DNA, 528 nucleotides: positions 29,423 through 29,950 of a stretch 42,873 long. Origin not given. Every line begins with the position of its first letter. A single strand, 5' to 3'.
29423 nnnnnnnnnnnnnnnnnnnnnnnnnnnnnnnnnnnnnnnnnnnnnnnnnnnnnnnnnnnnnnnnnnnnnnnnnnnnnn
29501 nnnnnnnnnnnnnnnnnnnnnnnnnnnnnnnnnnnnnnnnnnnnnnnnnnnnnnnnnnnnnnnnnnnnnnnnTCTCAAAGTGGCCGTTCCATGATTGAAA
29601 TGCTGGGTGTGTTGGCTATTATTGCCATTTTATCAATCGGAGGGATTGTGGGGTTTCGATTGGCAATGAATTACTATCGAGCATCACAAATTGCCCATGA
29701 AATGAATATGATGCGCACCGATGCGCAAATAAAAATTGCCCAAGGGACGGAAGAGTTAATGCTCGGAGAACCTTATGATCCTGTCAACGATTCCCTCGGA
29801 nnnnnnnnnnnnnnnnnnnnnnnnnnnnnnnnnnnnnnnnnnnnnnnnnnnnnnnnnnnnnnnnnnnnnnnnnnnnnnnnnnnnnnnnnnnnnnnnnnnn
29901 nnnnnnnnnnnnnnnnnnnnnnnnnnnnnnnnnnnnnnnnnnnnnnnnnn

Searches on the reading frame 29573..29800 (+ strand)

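Call 47: search_protein_families(library=pfam, proteins=[window:29573-29800:+], max_evalue=10)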
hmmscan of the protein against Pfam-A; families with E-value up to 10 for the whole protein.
window:29573-29800:+ (76 aa): 1 family
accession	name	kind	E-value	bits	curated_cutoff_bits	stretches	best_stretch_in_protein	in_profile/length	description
PF07963.17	N_methyl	-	0.004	17.1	21.2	1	2-23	4-25/27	Prokaryotic N-terminal methylation motif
